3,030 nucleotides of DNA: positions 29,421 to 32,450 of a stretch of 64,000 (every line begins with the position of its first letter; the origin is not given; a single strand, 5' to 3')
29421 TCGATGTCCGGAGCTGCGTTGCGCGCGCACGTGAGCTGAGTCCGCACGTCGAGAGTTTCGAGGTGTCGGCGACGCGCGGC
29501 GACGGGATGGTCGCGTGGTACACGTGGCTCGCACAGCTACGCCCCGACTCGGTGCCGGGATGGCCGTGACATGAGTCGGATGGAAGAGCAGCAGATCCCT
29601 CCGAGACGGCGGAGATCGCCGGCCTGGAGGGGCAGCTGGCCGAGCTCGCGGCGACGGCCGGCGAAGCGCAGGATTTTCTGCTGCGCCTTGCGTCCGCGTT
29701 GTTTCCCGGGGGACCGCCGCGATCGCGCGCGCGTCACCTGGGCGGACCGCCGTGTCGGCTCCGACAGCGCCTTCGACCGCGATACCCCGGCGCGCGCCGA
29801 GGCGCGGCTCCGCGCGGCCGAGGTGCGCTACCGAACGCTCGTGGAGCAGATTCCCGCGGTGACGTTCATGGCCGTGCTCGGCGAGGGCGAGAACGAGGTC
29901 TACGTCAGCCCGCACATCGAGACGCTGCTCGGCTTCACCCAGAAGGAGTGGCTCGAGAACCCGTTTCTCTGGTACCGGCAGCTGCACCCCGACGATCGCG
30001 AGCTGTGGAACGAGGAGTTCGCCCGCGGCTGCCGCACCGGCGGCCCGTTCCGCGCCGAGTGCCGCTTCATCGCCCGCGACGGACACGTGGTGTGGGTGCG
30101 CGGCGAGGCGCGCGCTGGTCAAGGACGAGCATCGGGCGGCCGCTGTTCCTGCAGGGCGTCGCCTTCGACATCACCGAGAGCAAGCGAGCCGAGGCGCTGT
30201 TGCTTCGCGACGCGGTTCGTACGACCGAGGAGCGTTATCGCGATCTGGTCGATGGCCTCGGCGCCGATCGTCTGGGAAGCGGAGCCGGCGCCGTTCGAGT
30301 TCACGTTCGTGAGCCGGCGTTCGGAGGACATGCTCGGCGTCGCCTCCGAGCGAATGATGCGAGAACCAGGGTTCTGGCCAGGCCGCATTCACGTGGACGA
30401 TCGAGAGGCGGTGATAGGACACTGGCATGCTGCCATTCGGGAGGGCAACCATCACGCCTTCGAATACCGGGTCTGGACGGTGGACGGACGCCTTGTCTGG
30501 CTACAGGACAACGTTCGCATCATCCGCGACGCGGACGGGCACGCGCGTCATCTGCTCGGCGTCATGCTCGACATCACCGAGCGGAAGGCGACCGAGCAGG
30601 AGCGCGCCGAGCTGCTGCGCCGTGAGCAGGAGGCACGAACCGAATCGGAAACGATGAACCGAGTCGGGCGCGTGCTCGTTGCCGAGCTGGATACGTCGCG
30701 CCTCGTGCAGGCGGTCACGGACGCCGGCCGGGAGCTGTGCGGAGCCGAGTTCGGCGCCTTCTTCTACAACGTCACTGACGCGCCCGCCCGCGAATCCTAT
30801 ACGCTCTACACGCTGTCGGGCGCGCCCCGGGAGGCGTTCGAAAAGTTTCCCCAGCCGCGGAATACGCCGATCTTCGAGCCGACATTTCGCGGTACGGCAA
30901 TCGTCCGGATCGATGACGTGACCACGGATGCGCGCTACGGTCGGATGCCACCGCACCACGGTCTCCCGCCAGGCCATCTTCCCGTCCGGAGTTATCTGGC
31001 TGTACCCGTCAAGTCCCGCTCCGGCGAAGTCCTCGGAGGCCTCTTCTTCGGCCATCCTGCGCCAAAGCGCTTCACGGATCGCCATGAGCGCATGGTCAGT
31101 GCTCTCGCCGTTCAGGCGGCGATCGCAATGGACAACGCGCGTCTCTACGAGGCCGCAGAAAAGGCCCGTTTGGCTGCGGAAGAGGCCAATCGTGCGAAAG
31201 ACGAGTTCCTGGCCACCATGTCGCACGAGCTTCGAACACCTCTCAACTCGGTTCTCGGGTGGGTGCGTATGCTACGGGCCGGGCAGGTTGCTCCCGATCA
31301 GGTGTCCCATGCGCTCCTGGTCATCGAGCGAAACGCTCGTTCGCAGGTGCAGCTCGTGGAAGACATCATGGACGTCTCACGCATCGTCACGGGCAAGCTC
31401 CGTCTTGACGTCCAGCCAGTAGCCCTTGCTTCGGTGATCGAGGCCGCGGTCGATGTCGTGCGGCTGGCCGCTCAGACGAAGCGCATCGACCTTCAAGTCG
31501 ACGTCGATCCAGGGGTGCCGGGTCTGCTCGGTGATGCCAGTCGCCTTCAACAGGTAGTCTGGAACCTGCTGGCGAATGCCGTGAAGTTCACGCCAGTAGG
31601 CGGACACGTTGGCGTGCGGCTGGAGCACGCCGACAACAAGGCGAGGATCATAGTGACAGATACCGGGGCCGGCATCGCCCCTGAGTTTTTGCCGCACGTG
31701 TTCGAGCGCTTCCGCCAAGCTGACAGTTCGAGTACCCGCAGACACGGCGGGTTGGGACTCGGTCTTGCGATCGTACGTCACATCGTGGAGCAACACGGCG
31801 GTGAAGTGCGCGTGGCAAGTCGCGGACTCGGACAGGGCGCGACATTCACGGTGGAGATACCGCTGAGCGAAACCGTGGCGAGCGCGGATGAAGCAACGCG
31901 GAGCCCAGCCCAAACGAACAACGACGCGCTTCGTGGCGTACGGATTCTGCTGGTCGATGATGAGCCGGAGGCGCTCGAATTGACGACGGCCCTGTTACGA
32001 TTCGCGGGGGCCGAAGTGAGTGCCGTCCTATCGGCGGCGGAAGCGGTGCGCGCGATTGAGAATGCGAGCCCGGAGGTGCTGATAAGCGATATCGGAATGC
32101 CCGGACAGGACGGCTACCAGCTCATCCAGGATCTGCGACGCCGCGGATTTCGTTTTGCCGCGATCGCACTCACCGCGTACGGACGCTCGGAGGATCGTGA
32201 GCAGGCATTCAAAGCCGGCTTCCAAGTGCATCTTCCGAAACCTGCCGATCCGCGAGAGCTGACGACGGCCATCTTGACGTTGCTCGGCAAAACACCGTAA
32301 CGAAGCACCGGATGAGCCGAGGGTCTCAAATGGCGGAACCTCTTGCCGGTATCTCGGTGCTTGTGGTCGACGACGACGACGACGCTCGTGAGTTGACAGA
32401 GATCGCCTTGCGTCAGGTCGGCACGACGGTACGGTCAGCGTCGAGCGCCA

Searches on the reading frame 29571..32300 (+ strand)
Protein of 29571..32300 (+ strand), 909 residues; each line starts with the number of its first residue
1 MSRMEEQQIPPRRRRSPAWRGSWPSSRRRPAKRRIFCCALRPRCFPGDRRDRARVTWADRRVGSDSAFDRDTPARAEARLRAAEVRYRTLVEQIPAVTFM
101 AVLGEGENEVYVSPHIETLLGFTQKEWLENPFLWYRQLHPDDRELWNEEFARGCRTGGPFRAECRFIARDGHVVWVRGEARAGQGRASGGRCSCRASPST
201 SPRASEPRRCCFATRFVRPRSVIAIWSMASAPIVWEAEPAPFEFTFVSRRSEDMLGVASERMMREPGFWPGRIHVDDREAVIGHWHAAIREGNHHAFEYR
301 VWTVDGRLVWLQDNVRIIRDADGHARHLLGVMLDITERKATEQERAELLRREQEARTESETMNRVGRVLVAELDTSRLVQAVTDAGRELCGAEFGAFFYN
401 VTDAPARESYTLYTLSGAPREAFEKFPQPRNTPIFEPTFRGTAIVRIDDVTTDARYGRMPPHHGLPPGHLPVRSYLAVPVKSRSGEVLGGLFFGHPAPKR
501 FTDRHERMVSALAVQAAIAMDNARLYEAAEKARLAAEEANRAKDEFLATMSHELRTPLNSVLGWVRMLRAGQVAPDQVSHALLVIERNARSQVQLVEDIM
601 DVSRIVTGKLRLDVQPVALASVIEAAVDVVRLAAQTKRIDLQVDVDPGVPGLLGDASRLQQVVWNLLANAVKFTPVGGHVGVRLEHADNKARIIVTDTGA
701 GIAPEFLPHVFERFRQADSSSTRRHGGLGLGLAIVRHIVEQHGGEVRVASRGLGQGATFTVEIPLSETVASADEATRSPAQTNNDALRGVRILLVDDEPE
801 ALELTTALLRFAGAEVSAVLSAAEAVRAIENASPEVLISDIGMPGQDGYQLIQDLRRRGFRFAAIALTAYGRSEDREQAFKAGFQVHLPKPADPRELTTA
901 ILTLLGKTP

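Call 73: search_protein_families(library=pfam, proteins=[window:29571-32300:+], max_evalue=0.001)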
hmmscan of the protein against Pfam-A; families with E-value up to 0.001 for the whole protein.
window:29571-32300:+ (909 aa): 11 families
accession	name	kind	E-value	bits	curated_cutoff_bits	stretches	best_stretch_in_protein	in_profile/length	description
PF02518.31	HATPase_c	-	4.3e-32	111.3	26.4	1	654-766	1-110/111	Histidine kinase-, DNA gyrase B-, and HSP90-like ATPase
PF08447.18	PAS_3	-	4.3e-32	110.7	25.6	2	245-332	2-89/89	PAS fold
PF00072.30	Response_reg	-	2.6e-22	79.5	30.2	1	792-901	1-110/111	Response regulator receiver domain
PF13185.12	GAF_2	-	5.5e-18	65.9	28.6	1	373-521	2-136/136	GAF domain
PF00512.31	HisKA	-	5.7e-16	58.8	26.9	1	542-606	1-64/66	His Kinase A (phospho-acceptor) domain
PF01590.32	GAF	-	1.2e-13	52.2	22.4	1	375-520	2-133/133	GAF domain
PF00989.32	PAS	-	1.2e-11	45.1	22.6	1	86-180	2-93/113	PAS fold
PF08448.16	PAS_4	-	1.1e-07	32.4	23.1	1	244-339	17-109/110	PAS fold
PF13492.12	GAF_3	-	2.9e-07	31.4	27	1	470-522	78-129/129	GAF domain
PF13426.13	PAS_9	-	2.9e-06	27.9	27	0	245-337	14-103/103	PAS domain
PF13188.13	PAS_8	-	8.4e-06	25.9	21.8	0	86-147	2-59/65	PAS domain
